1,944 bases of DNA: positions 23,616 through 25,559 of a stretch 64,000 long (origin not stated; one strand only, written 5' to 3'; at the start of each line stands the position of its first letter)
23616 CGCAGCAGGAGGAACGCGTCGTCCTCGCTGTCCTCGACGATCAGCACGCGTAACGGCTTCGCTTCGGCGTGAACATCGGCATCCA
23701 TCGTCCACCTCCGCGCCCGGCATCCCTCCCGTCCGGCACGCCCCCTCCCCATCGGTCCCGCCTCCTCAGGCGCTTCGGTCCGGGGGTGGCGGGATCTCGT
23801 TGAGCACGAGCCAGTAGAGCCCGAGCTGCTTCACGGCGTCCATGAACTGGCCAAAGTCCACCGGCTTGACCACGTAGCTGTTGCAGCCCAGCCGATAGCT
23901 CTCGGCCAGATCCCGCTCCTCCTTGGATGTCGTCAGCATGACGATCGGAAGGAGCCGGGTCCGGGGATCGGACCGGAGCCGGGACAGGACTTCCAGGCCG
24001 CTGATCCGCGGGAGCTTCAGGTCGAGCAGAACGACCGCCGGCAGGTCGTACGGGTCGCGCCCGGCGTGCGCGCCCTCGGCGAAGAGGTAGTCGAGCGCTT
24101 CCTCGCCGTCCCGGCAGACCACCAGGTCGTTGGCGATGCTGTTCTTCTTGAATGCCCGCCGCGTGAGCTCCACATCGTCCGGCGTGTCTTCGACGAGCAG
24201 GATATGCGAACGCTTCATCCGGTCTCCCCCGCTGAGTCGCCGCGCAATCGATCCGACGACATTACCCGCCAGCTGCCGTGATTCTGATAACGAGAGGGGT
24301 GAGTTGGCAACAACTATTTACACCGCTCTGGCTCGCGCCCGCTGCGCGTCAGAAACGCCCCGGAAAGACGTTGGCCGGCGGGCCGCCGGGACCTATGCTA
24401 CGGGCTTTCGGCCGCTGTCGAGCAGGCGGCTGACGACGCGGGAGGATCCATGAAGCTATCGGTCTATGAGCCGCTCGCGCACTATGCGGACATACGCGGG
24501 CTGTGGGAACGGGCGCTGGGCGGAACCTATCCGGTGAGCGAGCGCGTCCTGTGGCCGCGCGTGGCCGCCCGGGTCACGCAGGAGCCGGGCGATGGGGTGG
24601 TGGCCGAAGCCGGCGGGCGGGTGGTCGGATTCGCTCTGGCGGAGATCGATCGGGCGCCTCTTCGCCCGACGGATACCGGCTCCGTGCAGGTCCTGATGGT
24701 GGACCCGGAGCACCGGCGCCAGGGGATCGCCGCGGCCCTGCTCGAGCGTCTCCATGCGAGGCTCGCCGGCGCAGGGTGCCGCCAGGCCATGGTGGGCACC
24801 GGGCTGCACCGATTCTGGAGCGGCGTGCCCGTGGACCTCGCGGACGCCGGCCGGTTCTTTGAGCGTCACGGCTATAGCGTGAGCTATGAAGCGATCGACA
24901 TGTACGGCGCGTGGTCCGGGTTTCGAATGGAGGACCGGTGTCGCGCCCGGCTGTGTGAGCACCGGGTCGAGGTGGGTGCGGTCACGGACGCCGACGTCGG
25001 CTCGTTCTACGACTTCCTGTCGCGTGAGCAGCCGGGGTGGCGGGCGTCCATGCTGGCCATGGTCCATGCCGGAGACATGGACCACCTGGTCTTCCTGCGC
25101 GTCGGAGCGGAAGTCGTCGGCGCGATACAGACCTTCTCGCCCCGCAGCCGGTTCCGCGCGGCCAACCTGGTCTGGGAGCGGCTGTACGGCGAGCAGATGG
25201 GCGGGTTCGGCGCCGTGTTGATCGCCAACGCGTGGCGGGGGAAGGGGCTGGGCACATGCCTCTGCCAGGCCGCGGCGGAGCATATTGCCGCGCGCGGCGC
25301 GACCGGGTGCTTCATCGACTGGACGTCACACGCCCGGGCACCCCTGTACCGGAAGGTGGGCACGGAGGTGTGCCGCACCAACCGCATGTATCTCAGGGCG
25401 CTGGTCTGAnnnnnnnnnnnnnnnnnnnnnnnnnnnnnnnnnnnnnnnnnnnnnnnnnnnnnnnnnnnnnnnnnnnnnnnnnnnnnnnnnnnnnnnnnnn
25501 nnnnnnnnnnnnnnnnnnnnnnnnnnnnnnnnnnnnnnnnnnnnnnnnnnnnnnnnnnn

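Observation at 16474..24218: A six-gene, 7.7-kb signalling operon built from duplicated RR + REC-kinase modules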

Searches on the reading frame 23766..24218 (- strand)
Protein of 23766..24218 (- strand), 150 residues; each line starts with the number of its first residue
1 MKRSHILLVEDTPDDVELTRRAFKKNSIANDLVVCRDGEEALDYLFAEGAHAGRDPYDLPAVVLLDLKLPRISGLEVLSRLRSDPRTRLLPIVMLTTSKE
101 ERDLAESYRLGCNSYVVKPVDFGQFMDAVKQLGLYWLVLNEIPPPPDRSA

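Call 9: search_protein_families(library=pfam, proteins=[window:23766-24218:-], max_evalue=0.01)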
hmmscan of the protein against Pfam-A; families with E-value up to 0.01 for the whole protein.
window:23766-24218:- (150 aa): 1 family
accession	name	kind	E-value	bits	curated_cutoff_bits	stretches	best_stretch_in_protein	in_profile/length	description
PF00072.30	Response_reg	-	1e-18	68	30.2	1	6-130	1-111/111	Response regulator receiver domain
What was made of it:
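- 23766..24218 (-): G1: 150-aa single-domain response regulator of the phytochrome-type (Rcp/BRR) family; acceptor D66. Pfam Response_reg only (call 9).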

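Call 16: search_protein_families(library=ncbifam, proteins=[window:23766-24218:-], max_evalue=0.001)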
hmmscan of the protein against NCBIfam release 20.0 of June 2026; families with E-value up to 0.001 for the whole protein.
window:23766-24218:- (150 aa): 69 families (the best 25 are shown)
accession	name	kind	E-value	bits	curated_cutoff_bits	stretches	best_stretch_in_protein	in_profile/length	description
TIGR02154.1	PhoB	equivalog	3.4e-16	59.2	296.2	1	4-130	3-117/226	phosphate regulon transcriptional regulator PhoB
NF041734.1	resp_reg_RppA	equivalog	1.9e-14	53.6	250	1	5-130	2-115/229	two-component system response regulator RppA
NF007135.0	PRK09581.1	equivalog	1.7e-13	50.2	474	1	4-141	3-128/457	PleD family two-component system response regulator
NF012023.0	PRK15479.1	equivalog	4.6e-12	46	337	1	6-125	3-108/224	transcriptional regulator TctD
NF041880.1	EPS_EpsF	equivalog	4.1e-11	42.1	900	1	30-121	20-102/492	response regulator EpsF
NF012227.0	AdeR_RR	equivalog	6.1e-11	42.2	340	1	5-126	13-119/239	efflux system response regulator transcription factor AdeR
NF040689.1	MtrAB_MtrA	equivalog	1.4e-10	40.9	300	1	32-126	25-106/219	MtrAB system response regulator MtrA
TIGR01387.1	cztR_silR_copR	subfamily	2.7e-10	40.3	279.2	1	6-131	1-112/218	heavy metal response regulator transcription factor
NF007935.0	PRK10651.1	equivalog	3e-10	39.7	250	1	60-140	53-131/216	two-component system response regulator NarL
NF053854.1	RespRegPhoBBctds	equivalog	5.4e-10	39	270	1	7-126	2-108/225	two-component system response regulator PhoB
NF041733.1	resp_reg_CseB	equivalog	6.5e-10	38.8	350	1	5-126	2-108/228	two-component system response regulator CseB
NF041866.1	EpsW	equivalog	8.1e-10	38.4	200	1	5-132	7-124/131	exopolysaccharide biosynthesis response regulator EpsW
TIGR02875.1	spore_0_A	equivalog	9.6e-10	38.1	200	1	7-132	6-121/262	sporulation transcription factor Spo0A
NF008296.0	PRK11083.1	equivalog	1.2e-09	37.9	273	1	1-121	1-106/228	two-component system response regulator CreB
NF011896.0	PRK15369.1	equivalog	2.4e-09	37.1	242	1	60-130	50-118/211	two component system response regulator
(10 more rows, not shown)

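Call 18: find_homologous_proteins(query=window:23766-24218:-, max_evalue=1e-20)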
Query window:23766-24218:- (150 aa): 7999 proteins with E <= 1e-20 among 8000 candidates; the best 120 are listed.
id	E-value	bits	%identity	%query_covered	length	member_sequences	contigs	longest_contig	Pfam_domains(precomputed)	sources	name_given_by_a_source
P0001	1.6e-93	328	100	100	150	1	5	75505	PF00072.31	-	-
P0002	9.0e-75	268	81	100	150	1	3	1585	PF00072.31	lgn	-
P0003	4.8e-74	265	81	100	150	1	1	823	PF00072.31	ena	-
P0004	2.7e-68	247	64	99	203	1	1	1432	PF00072.31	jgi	-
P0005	6.2e-62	226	72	96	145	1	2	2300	PF00072.31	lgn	-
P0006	1.6e-61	225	74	93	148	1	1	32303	PF00072.31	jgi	jgi:CheY-like chemotaxis protein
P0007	1.6e-61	225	71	96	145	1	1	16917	PF00072.31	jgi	jgi:two-component system response regulator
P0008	1.6e-61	225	71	96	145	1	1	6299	PF00072.31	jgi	-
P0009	1.9e-61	224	72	99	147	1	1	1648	PF00072.31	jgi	jgi:two-component system response regulator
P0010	2.0e-61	224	70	96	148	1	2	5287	PF00072.31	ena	-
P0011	2.1e-61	224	72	96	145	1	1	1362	PF00072.31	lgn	-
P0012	2.3e-61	224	72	96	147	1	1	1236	PF00072.31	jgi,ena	-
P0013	2.8e-61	224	71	96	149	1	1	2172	PF00072.31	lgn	-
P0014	4.5e-61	223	69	96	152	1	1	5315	PF00072.31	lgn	-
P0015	5.1e-61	223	71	96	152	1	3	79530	PF00072.31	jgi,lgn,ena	jgi:CheY-like chemotaxis protein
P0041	2.2e-60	221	69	100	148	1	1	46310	PF00072.31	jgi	jgi:two-component system, response regulator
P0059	4.3e-60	220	72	96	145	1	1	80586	PF00072.31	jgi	jgi:two-component system response regulator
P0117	2.9e-59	217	70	96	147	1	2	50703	PF00072.31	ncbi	-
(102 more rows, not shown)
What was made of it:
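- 23766..24218 (-): There are 7,999 relatives at E<=1e-20, and the listed ones are 64-81% identical (call 18).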

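Call 27: find_encoding_contigs(protein=P0006, flank=6000, max_places=1)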
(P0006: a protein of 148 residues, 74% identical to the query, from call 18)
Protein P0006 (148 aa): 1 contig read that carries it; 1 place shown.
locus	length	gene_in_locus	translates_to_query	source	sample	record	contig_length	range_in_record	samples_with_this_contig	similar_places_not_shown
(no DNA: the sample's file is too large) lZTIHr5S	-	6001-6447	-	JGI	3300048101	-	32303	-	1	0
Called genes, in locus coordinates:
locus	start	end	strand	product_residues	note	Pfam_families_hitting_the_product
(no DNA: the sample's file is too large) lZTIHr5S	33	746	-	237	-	-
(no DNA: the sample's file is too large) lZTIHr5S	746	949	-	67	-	-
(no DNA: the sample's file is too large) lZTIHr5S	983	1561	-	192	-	-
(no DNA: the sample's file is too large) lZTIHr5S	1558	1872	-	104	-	-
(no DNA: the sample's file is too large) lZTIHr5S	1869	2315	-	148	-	-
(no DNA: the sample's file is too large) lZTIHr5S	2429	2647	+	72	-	PF00989:PAS (weak), PF08448:PAS_4 (faint), PF13426:PAS_9 (weak)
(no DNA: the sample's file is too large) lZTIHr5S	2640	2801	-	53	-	-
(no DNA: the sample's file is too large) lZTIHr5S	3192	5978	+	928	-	PF05227:CHASE3, PF08447:PAS_3, PF00989:PAS, PF08448:PAS_4, PF13426:PAS_9, PF08447:PAS_3, PF00512:HisKA, PF02518:HATPase_c, +1 more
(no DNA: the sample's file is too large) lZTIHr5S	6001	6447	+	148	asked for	PF00072:Response_reg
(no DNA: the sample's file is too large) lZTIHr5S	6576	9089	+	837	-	PF00072:Response_reg, PF00989:PAS, PF08448:PAS_4, PF13426:PAS_9, PF00512:HisKA, PF02518:HATPase_c, PF00072:Response_reg, PF01627:Hpt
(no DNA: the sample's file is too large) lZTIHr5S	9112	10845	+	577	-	PF00072:Response_reg, PF08668:HDOD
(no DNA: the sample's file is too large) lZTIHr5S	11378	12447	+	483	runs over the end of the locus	?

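Call 28: find_encoding_contigs(protein=P0015, flank=6000, max_places=1)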
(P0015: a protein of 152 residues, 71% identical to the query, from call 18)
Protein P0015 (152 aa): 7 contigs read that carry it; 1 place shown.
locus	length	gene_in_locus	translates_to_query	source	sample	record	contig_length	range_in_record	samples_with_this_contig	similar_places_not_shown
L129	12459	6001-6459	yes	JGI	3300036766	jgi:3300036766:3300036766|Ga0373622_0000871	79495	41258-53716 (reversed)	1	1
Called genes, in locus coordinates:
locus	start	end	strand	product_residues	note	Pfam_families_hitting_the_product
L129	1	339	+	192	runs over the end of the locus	PF01339:CheB_methylest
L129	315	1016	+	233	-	PF00072:Response_reg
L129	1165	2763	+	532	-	PF11845:Tll0287-like, PF13188:PAS_8 (faint), PF00989:PAS (faint), PF13426:PAS_9 (faint), PF08448:PAS_4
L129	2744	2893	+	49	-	-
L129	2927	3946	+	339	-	PF13379:NMT1_2, PF09084:NMT1, PF12974:Phosphonate-bd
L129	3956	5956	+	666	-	PF00672:HAMP, PF00989:PAS, PF08448:PAS_4, PF13426:PAS_9, PF00512:HisKA, PF02518:HATPase_c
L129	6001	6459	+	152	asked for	PF00072:Response_reg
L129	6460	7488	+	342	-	PF00072:Response_reg, PF07536:HWE_HK (weak), PF07568:HisKA_2, PF13581:HATPase_c_2, PF02518:HATPase_c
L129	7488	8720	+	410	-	PF00072:Response_reg, PF00989:PAS (weak), PF08448:PAS_4, PF13426:PAS_9, PF00512:HisKA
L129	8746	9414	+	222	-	PF02518:HATPase_c, PF00072:Response_reg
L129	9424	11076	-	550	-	PF03485:Arg_tRNA_synt_N, PF00750:tRNA-synt_1d, PF05746:DALR_1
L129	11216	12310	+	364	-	PF01058:Oxidored_q6, PF14720:NiFe_hyd_SSU_C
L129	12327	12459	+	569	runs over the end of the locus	PF27537:HoxH, PF00374:NiFeSe_Hases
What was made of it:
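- An unrelated locus, L129, has the same order: SBP, HAMP kinase, RR, Rec-HK (call 28).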

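Call 29: find_encoding_contigs(protein=P0059, flank=6000, max_places=1)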
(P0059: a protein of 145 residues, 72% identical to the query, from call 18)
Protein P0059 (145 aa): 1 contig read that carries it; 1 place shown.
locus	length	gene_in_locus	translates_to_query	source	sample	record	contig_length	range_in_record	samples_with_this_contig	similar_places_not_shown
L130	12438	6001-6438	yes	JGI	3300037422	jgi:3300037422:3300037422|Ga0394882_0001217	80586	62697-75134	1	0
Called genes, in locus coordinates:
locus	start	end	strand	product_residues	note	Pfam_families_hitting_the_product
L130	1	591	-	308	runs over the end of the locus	PF07992:Pyr_redox_2, PF01266:DAO (weak), PF13738:Pyr_redox_3 (weak)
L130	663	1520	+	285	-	PF00892:EamA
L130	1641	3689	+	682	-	PF01757:Acyl_transf_3, PF10129:OpgC_C, PF25182:NonGDSL, PF00657:Lipase_GDSL, PF13472:Lipase_GDSL_2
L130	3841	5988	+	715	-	PF02743:dCache_1, PF21623:HK_sensor_dom_bact, PF00989:PAS, PF08448:PAS_4 (weak), PF13188:PAS_8, PF13426:PAS_9, PF00512:HisKA, PF02518:HATPase_c, +1 more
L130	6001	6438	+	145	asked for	PF00072:Response_reg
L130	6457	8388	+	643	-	PF00072:Response_reg, PF00989:PAS, PF08448:PAS_4, PF13426:PAS_9, PF08447:PAS_3, PF00512:HisKA, PF02518:HATPase_c, PF00072:Response_reg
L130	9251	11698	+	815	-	PF22666:Glyco_hydro_2_N2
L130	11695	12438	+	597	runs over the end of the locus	PF12146:Hydrolase_4, PF01738:DLH (faint), PF00561:Abhydrolase_1 (weak), PF12697:Abhydrolase_6 (weak)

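Call 31: search_solved_structures(query=window:23766-24218:-, max_evalue=1e-10)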
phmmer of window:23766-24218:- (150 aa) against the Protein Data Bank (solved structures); distinct sequences matched with E-value up to 1e-10: 17.
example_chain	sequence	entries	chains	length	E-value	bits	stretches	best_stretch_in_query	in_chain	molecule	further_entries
5ic5_A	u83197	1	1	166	1e-44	155.3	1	6-144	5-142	Candidate response regulator, CheY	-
5brj_A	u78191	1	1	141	4.5e-44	153.2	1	5-141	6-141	Two component response regulator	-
5te9_A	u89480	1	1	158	3e-34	121.4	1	5-145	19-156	Response regulator receiver protein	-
3heb_A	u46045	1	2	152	1e-26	96.9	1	6-142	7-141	Response regulator receiver domain protein (CheY)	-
4zyl_A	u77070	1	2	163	4.6e-26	94.8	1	6-143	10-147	RphyB protein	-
1k68_A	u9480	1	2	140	1.8e-25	92.9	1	5-143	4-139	Phytochrome Response Regulator RcpA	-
6xvu_A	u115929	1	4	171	2.3e-25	92.5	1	5-143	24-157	Response regulator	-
1k66_A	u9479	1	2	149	2.7e-25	92.3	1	6-143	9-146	Phytochrome Response Regulator RcpB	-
8avv_A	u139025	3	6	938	5.4e-24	88.1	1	5-143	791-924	Bacteriophytochrome,Response regulator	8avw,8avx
1i3c_A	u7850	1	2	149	2.7e-21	79.4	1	6-146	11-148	RESPONSE REGULATOR RCP1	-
1jlk_A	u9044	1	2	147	7.5e-21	77.9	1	6-143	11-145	Response regulator RCP1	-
9g86_A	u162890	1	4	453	1.6e-16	63.8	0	57-142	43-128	Response regulator PleD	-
9g85_A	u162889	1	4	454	1.6e-16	63.8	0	57-142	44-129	Response regulator PleD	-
2wb4_A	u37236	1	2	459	1.7e-16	63.8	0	57-142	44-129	DIGUANYLATE CYCLASE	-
1w25_A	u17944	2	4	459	1.7e-16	63.8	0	57-142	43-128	STALKED-CELL DIFFERENTIATION CONTROLLING PROTEIN | RESPONSE REGULATOR PLED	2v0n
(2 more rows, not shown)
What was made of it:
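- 23766..24218 (-): Best solved relatives are 5ic5 and 5brj (E 1e-44), then RcpA, RcpB, Rcp1 and the Deinococcus BphP regulator (call 31).
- On Phytochrome-type single-domain response regulators (Rcp1/RcpA/RcpB/BRR) - G1, G4: 5te9, 3heb, 4zyl, RcpA, RcpB, 6xvu/8avv and Rcp1 follow, all ahead of any other RR class (call 31).
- G1 is closest to solved phytochrome response regulators (call 31).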

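Call 46: find_encoding_contigs(protein=P0041, flank=6000, max_places=1)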
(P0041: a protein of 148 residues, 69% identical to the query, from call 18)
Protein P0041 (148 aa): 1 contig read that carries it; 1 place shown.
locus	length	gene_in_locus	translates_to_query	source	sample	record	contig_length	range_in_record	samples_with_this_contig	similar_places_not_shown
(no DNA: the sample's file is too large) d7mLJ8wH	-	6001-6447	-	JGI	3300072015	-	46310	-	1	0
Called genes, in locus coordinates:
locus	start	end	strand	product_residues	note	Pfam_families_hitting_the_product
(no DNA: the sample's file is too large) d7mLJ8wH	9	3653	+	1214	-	PF11845:Tll0287-like, PF08447:PAS_3, PF00989:PAS, PF08448:PAS_4, PF13426:PAS_9, PF00989:PAS, PF08447:PAS_3, PF08448:PAS_4, +7 more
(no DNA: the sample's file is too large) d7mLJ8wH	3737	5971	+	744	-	PF01590:GAF, PF00989:PAS, PF13188:PAS_8, PF13426:PAS_9, PF08447:PAS_3, PF01590:GAF, PF13185:GAF_2, PF00512:HisKA, +2 more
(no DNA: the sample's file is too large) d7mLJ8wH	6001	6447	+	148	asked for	PF00072:Response_reg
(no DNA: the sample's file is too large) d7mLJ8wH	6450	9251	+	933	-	PF00072:Response_reg, PF00989:PAS, PF08448:PAS_4, PF13426:PAS_9, PF00989:PAS (weak), PF08448:PAS_4, PF02518:HATPase_c, PF00072:Response_reg, +7 more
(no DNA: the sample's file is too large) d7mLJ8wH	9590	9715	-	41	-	-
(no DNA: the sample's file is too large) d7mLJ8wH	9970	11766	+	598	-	PF03924:CHASE, PF00512:HisKA, PF02518:HATPase_c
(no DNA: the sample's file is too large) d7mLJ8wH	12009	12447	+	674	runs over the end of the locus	PF07715:Plug, PF00593:TonB_dep_Rec_b-barrel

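Call 47: find_encoding_contigs(protein=P0117, flank=6000, max_places=1)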
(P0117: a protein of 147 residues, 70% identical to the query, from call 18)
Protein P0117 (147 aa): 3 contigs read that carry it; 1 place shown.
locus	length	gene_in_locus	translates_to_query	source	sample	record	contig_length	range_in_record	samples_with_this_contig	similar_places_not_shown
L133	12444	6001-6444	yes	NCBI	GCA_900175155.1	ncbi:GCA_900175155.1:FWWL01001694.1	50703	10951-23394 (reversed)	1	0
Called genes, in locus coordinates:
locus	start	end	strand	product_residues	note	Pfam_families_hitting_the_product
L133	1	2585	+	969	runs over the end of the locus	PF01590:GAF, PF13185:GAF_2, PF13492:GAF_3, PF01590:GAF, PF13185:GAF_2, PF13492:GAF_3, PF00989:PAS, PF08448:PAS_4, +6 more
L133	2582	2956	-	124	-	PF09579:Spore_YtfJ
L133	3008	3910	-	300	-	PF00582:Usp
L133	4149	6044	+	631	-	PF13493:DUF4118 (weak), PF00989:PAS, PF13188:PAS_8, PF08447:PAS_3, PF08448:PAS_4, PF13426:PAS_9, PF00512:HisKA, PF02518:HATPase_c, +1 more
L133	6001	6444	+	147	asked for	PF00072:Response_reg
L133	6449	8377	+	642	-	PF00072:Response_reg, PF00989:PAS, PF08448:PAS_4, PF13426:PAS_9, PF08447:PAS_3, PF01590:GAF, PF13185:GAF_2, PF13492:GAF_3, +3 more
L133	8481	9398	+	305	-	PF00892:EamA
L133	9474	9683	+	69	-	PF09360:zf-CDGSH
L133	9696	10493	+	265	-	PF00561:Abhydrolase_1, PF00975:Thioesterase, PF12146:Hydrolase_4, PF12697:Abhydrolase_6, PF03096:Ndr, PF12695:Abhydrolase_5 (faint), PF06821:Ser_hydrolase (faint), PF08386:Abhydrolase_4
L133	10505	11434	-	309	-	PF04055:Radical_SAM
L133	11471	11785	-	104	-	PF07110:EthD (faint)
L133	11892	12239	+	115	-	-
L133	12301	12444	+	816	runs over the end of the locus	PF20437:LonC_helical, PF13654:AAA_32, PF20436:LonB_AAA-LID, PF05362:Lon_C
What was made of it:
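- On Phytochrome-type single-domain response regulators (Rcp1/RcpA/RcpB/BRR) - G1, G4: None of the five foreign contexts showed a recognised phytochrome module either (calls 27-29, 46, 47).
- On Sensor HK / Rcp-type RR / Rec-HK cassette (BphP1-AgR-ExsG type): The order was seen in 5 of 5 foreign loci (calls 27-29, 46, 47).
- All 5 foreign loci examined around 69-74% homologs of G1 have the order sensor HK, RR, REC-(PAS/GAF)-HK (calls 27, 28, 29, 46, 47).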

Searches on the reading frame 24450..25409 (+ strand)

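Call 11: search_protein_families(library=pfam, proteins=[window:24450-25409:+], max_evalue=0.001)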
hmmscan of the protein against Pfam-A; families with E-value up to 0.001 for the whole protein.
window:24450-25409:+ (319 aa): 6 families
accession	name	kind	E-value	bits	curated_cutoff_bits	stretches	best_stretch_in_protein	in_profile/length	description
PF13508.13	Acetyltransf_7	-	9.8e-20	71.2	27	2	50-143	6-83/84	Acetyltransferase (GNAT) domain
PF00583.31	Acetyltransf_1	-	4.2e-19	69.4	20.7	2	38-116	24-99/116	Acetyltransferase (GNAT) family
PF13673.13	Acetyltransf_10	-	5.8e-11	42.9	23.6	1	49-105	33-80/128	Acetyltransferase (GNAT) domain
PF08445.16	FR47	-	3.6e-10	40.1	22.1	1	248-308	19-80/86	FR47-like protein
PF13527.13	Acetyltransf_9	-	3.1e-06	27.6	25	1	14-109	12-105/127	Acetyltransferase (GNAT) domain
PF14542.12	Acetyltransf_CG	-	0.0001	22.8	30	0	257-283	31-57/80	GCN5-related N-acetyl-transferase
